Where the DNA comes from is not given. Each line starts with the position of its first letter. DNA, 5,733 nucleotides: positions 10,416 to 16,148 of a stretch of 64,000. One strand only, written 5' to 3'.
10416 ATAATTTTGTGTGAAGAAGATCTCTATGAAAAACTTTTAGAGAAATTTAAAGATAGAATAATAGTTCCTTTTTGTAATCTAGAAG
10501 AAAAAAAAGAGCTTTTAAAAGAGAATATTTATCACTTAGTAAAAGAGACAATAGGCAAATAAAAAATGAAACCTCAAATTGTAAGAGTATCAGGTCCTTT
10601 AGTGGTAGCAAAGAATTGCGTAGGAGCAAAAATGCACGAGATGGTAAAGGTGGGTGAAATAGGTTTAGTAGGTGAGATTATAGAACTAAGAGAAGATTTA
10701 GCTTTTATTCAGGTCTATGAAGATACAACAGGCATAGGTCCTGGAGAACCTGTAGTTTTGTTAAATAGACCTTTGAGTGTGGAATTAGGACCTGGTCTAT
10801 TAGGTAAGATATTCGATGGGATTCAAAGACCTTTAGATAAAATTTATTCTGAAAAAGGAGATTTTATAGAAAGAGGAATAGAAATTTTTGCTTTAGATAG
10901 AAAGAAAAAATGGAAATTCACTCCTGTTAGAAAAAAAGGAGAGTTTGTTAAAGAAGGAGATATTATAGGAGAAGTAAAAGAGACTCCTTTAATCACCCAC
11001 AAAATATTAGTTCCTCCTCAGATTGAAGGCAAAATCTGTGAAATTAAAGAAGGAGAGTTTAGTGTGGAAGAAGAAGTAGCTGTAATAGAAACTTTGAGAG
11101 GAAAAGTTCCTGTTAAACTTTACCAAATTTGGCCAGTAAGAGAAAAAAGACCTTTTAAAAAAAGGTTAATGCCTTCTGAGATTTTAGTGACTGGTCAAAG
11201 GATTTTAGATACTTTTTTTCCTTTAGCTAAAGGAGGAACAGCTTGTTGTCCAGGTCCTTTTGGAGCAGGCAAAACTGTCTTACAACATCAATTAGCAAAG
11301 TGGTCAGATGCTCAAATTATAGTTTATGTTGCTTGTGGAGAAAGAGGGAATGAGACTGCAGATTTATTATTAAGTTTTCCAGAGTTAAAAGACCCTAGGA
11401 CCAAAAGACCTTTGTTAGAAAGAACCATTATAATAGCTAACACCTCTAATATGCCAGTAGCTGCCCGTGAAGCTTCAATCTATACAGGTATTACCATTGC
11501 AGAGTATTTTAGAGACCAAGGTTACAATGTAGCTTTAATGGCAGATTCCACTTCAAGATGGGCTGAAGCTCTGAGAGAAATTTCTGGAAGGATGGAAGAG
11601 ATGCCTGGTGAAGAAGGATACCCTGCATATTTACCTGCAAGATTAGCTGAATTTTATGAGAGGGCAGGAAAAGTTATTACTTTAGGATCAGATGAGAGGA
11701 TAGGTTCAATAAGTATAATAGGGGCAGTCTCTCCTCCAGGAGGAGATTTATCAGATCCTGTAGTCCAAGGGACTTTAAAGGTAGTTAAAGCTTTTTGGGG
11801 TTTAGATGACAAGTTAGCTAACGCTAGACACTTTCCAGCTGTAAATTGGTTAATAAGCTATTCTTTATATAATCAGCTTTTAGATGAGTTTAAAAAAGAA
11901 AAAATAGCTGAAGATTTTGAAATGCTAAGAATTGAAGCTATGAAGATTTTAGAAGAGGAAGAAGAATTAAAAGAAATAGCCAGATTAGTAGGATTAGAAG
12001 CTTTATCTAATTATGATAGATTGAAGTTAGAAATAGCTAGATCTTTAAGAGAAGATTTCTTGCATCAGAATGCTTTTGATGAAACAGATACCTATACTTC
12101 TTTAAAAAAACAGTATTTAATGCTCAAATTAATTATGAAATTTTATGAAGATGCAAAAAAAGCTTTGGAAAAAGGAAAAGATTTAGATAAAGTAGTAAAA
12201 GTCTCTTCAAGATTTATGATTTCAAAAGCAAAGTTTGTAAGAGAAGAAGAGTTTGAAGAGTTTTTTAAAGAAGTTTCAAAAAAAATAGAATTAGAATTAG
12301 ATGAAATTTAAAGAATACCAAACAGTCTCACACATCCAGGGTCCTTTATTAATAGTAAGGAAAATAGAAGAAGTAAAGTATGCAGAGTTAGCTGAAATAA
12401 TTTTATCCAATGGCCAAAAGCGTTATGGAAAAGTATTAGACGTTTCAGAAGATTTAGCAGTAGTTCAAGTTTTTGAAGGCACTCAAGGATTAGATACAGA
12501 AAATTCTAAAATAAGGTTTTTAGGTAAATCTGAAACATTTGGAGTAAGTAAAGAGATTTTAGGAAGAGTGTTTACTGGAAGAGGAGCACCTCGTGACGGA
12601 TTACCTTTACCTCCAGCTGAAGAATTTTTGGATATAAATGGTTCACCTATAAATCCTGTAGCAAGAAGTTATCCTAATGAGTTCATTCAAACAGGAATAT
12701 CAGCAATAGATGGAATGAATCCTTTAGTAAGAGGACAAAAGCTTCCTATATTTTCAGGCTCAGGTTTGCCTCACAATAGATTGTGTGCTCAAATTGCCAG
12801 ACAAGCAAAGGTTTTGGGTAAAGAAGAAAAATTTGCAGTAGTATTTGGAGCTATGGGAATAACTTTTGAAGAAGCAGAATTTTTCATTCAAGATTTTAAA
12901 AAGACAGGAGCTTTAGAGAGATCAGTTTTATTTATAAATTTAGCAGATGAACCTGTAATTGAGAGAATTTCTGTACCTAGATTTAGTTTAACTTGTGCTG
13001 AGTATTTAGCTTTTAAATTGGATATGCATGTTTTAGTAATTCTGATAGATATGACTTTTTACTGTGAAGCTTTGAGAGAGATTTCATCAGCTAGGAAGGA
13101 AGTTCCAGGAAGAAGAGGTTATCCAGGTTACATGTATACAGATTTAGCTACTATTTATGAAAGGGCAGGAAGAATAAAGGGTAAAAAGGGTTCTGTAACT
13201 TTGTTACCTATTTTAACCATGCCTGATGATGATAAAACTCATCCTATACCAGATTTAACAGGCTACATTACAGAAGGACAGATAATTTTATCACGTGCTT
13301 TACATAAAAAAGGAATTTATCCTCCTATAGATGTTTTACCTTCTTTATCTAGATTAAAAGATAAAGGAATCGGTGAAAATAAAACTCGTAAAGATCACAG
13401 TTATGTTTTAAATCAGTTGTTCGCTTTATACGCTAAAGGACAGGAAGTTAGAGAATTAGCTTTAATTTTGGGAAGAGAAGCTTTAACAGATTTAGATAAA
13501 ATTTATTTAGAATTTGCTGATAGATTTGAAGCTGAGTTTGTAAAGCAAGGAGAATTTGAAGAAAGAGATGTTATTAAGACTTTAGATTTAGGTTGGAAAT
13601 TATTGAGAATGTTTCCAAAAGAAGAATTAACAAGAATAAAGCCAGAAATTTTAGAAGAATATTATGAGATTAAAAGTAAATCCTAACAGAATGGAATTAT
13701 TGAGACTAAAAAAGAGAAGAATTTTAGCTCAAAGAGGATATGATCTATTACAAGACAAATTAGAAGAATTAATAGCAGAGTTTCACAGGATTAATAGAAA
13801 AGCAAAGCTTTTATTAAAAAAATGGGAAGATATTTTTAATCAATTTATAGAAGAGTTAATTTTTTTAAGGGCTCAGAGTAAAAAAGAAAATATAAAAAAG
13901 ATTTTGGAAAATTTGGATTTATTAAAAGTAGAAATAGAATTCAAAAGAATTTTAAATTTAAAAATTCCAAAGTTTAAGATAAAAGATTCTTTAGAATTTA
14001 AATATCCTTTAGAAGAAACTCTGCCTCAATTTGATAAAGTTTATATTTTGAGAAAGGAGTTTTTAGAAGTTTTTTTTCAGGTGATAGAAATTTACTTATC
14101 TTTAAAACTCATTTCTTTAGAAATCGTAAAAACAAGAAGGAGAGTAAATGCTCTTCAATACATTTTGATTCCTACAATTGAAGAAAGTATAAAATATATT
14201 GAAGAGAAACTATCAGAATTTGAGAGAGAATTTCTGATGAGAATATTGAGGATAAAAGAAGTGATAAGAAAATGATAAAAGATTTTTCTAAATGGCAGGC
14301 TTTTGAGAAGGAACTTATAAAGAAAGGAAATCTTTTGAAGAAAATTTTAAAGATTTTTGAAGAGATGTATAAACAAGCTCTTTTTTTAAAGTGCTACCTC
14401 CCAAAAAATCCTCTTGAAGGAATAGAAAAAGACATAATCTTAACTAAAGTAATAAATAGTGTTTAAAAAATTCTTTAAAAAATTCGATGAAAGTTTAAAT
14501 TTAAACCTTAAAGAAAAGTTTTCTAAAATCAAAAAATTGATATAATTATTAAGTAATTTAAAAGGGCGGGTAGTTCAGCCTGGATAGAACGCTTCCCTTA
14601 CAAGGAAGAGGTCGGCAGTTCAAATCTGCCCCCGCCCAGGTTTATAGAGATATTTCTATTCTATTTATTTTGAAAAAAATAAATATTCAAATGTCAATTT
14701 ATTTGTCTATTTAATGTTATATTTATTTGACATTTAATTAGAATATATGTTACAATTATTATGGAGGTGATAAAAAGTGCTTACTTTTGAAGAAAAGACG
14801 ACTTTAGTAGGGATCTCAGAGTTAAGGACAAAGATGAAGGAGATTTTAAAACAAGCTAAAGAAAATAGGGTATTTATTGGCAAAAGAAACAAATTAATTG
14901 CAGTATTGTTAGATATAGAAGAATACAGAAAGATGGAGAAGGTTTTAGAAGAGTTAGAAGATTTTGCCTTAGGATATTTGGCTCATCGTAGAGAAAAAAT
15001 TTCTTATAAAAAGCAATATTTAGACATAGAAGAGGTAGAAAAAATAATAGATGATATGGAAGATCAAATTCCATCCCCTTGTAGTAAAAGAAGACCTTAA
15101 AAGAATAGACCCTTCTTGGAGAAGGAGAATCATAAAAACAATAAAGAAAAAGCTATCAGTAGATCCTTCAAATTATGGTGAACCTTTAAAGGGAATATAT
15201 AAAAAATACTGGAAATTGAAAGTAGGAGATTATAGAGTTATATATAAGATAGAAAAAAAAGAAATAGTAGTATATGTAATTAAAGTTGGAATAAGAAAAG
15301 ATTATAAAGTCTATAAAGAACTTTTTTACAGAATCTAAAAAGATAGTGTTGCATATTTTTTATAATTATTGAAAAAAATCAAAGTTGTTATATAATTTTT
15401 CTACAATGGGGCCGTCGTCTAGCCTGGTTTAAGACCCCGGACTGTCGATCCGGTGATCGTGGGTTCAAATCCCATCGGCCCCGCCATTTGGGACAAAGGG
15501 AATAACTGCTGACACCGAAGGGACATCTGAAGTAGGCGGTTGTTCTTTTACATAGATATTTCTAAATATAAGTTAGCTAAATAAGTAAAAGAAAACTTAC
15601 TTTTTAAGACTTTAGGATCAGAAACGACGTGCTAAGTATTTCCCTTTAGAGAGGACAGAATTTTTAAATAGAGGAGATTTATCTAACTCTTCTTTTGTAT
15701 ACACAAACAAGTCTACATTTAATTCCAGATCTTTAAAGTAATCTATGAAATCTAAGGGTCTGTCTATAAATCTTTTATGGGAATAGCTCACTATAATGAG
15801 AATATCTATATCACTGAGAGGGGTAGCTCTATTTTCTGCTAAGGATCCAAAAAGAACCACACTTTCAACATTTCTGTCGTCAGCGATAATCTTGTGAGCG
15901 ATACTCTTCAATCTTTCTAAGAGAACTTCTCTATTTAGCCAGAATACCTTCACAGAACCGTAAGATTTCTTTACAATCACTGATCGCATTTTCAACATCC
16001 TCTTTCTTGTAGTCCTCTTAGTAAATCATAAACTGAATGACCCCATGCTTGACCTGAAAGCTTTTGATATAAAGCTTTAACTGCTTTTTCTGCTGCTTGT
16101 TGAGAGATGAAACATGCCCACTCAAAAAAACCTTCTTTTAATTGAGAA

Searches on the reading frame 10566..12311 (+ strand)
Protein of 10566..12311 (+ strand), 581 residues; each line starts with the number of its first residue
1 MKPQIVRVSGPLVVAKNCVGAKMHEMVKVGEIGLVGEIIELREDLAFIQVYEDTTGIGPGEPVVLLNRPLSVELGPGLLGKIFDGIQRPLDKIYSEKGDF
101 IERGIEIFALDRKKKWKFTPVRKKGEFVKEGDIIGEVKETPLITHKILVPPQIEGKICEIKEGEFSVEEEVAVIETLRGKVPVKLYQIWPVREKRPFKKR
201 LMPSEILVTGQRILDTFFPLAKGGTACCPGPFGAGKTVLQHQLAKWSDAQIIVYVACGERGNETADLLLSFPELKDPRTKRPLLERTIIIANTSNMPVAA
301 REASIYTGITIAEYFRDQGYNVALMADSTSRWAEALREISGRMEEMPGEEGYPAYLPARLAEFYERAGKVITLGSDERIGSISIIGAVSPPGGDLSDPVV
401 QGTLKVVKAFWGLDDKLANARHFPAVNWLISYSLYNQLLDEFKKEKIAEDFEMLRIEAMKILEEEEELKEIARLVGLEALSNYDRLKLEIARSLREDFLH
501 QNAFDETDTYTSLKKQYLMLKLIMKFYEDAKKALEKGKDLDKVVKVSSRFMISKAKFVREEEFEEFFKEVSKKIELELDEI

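Call 37: search_protein_families(library=pfam, max_evalue=0.00001, proteins=[window:10566-12311:+])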
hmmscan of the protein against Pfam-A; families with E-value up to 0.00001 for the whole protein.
window:10566-12311:+ (581 aa): 4 families
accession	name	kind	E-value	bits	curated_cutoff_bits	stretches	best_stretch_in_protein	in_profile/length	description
PF00006.31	ATP-synt_ab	-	4.4e-72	242.6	29.5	1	210-433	1-213/213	ATP synthase alpha/beta family, nucleotide-binding domain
PF16886.11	ATP-synt_ab_Xtn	-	1.6e-29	101.9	25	1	109-192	3-88/88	ATPsynthase alpha/beta subunit barrel-sandwich domain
PF22919.1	ATP-synt_VA_C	-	2.9e-25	88.7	24.7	1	442-543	3-100/101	C-terminal domain of V and A type ATP synthase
PF02874.29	ATP-synt_ab_N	-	4.7e-12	46.7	20.9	1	5-64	1-66/69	ATP synthase alpha/beta family, beta-barrel domain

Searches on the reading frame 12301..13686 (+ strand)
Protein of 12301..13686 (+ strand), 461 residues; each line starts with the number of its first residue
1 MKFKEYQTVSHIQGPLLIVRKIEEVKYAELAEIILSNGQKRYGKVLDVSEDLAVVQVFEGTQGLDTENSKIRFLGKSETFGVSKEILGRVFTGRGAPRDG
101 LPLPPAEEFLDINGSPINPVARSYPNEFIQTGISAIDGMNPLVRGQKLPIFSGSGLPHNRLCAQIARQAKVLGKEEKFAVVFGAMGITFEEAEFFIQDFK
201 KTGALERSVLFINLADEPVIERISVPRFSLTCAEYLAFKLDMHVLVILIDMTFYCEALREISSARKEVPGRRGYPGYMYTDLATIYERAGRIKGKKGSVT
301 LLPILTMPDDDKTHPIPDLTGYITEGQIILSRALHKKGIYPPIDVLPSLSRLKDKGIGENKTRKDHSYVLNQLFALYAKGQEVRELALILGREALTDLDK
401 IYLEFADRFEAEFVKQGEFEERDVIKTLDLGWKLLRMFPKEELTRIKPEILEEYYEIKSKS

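Call 37: search_protein_families(library=pfam, max_evalue=0.00001, proteins=[window:12301-13686:+])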
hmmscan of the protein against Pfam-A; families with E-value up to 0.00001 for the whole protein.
window:12301-13686:+ (461 aa): 3 families
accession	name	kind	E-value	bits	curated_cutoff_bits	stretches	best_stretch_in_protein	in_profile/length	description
PF00006.31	ATP-synt_ab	-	1.9e-78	263.4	29.5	1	132-350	1-213/213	ATP synthase alpha/beta family, nucleotide-binding domain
PF22919.1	ATP-synt_VA_C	-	9.2e-34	116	24.7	1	355-455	1-101/101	C-terminal domain of V and A type ATP synthase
PF02874.29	ATP-synt_ab_N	-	3.9e-11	43.7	20.9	1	9-75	1-69/69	ATP synthase alpha/beta family, beta-barrel domain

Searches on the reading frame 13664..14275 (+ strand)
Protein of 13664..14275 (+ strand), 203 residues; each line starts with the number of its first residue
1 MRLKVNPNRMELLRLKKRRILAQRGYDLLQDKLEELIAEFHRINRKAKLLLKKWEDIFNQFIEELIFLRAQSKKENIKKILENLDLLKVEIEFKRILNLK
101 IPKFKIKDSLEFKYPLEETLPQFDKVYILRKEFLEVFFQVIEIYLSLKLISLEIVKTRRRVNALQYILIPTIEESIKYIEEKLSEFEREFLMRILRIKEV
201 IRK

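Call 37: search_protein_families(library=pfam, max_evalue=0.00001, proteins=[window:13664-14275:+])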
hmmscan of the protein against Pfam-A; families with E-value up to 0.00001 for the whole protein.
window:13664-14275:+ (203 aa): 1 family
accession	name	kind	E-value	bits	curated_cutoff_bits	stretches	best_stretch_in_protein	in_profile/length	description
PF01813.22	ATP-synt_D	-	7.6e-34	117.7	25.7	1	11-199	1-196/196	ATP synthase subunit D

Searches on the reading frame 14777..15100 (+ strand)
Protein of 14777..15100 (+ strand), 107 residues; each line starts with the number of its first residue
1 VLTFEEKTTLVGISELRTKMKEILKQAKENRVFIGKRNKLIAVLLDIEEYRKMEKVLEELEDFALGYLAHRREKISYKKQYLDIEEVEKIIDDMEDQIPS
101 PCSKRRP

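Call 37: search_protein_families(library=pfam, max_evalue=0.00001, proteins=[window:14777-15100:+])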
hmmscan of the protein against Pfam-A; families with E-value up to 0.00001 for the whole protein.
window:14777-15100:+ (107 aa): 1 family
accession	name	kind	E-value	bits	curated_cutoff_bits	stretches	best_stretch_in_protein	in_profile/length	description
PF02604.26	PhdYeFM_antitox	-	2.2e-11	43.8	29.8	1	11-73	4-67/74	Antitoxin Phd_YefM, type II toxin-antitoxin system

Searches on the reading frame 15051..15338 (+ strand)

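Call 37: search_protein_families(library=pfam, max_evalue=0.00001, proteins=[window:15051-15338:+])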
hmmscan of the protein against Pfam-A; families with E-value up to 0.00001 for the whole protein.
window:15051-15338:+ (95 aa): 1 family
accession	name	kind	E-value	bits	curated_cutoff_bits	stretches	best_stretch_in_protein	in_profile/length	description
PF05016.21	ParE_toxin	-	1.1e-09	39.1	23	1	8-83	4-86/89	ParE toxin of type II toxin-antitoxin system, parDE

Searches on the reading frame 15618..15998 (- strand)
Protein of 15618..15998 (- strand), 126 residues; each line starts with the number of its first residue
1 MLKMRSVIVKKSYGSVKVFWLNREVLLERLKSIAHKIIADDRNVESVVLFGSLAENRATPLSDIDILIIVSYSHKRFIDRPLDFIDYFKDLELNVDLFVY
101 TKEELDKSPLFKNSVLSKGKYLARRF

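Call 37: search_protein_families(library=pfam, max_evalue=0.00001, proteins=[window:15618-15998:-])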
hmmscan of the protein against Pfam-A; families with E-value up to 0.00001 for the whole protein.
window:15618-15998:- (126 aa): 2 families
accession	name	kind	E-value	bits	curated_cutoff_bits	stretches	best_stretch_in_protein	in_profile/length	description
PF01909.29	NTP_transf_2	-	1.7e-11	44.8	21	1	37-121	7-92/93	Nucleotidyltransferase domain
PF18765.7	Polbeta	-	3.9e-11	43.4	26.9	1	36-123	5-88/93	Polymerase beta, Nucleotidyltransferase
